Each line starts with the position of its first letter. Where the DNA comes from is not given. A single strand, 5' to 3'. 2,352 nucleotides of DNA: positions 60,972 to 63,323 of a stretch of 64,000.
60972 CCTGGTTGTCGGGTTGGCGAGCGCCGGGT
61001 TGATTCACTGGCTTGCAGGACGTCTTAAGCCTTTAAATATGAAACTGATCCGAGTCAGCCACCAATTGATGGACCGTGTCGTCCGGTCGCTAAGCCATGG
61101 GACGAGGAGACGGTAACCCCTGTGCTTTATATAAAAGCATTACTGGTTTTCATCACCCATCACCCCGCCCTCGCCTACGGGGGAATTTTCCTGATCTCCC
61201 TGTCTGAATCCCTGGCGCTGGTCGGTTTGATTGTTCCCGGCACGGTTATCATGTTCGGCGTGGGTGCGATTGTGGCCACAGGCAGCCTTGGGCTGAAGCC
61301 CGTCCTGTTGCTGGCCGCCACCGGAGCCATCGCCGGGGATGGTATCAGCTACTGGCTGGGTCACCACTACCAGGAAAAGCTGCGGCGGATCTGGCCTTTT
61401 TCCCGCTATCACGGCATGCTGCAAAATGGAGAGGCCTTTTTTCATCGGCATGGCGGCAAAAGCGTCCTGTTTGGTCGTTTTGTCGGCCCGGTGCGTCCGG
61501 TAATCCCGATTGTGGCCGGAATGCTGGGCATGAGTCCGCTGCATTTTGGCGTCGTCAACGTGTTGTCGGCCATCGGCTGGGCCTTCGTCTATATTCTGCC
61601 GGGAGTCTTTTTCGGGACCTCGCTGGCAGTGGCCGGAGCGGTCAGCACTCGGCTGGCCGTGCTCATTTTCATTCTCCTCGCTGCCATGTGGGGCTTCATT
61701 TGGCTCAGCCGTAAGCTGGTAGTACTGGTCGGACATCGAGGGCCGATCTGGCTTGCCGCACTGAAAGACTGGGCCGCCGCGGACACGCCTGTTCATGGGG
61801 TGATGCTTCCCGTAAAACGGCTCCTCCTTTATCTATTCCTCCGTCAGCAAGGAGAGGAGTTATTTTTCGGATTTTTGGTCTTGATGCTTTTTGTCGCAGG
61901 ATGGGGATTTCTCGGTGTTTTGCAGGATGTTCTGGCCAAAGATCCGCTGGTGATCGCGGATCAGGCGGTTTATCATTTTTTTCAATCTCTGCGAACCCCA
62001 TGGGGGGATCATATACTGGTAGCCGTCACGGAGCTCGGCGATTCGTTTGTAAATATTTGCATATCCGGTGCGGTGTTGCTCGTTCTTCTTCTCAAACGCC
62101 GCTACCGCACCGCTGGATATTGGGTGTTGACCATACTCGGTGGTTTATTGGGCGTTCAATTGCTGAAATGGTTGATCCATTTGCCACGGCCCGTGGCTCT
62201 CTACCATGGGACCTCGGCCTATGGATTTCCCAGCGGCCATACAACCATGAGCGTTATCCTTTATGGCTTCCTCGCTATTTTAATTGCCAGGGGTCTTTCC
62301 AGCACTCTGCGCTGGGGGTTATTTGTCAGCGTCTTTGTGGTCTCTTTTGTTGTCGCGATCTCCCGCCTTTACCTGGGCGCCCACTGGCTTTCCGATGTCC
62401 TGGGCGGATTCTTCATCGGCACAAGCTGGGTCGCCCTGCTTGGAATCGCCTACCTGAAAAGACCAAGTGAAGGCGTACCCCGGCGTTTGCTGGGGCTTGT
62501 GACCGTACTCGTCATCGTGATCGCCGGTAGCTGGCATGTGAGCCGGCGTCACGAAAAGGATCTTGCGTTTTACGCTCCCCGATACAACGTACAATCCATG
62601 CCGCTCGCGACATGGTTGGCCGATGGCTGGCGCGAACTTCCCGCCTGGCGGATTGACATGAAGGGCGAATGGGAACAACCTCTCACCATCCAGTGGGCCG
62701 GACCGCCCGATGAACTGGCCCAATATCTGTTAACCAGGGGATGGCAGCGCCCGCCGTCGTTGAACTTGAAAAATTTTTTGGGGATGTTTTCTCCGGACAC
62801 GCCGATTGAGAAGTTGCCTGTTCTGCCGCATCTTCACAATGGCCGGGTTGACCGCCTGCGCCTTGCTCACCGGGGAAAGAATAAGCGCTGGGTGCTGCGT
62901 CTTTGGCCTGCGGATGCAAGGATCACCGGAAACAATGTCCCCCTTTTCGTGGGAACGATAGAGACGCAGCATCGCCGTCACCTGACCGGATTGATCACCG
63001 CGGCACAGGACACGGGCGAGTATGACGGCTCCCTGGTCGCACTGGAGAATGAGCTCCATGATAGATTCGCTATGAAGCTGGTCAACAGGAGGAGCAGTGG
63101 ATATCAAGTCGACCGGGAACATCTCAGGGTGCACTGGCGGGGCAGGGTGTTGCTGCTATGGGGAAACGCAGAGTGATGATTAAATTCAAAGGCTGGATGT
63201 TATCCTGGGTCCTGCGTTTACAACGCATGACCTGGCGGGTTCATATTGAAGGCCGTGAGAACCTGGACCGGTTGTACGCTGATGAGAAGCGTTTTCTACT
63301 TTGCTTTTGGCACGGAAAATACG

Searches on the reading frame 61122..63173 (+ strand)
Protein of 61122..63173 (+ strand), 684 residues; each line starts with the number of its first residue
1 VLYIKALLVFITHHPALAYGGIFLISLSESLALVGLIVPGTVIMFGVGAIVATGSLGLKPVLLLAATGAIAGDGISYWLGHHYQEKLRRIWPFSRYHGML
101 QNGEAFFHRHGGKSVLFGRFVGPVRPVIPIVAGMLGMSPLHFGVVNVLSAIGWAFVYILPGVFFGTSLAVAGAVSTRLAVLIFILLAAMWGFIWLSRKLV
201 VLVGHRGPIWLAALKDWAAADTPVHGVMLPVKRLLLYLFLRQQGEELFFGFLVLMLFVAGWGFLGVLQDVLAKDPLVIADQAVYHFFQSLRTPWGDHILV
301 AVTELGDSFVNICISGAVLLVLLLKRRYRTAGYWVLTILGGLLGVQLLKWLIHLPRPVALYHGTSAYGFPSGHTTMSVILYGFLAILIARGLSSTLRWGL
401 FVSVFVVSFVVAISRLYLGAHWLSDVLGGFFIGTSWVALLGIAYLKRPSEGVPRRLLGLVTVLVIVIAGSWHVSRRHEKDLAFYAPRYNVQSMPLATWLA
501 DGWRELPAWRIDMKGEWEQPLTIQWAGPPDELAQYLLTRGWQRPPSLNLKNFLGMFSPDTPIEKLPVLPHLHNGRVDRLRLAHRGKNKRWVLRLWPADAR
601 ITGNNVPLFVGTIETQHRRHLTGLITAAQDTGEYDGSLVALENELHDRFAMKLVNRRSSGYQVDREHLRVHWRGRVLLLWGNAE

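Call 52: search_protein_families(library=pfam, proteins=[window:61122-63173:+], max_evalue=0.00001)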
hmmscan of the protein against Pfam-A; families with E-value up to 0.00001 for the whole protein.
window:61122-63173:+ (684 aa): 3 families
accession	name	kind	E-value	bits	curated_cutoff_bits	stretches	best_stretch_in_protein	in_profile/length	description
PF09335.16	VTT_dom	-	1.8e-18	67.6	33.9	1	38-161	1-121/123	VTT domain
PF01569.27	PAP2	-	4.7e-17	62.4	27.2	1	335-440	6-121/130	PAP2 superfamily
PF14067.11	LssY_C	-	2.2e-11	44.2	25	1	503-617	1-123/188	LssY C-terminus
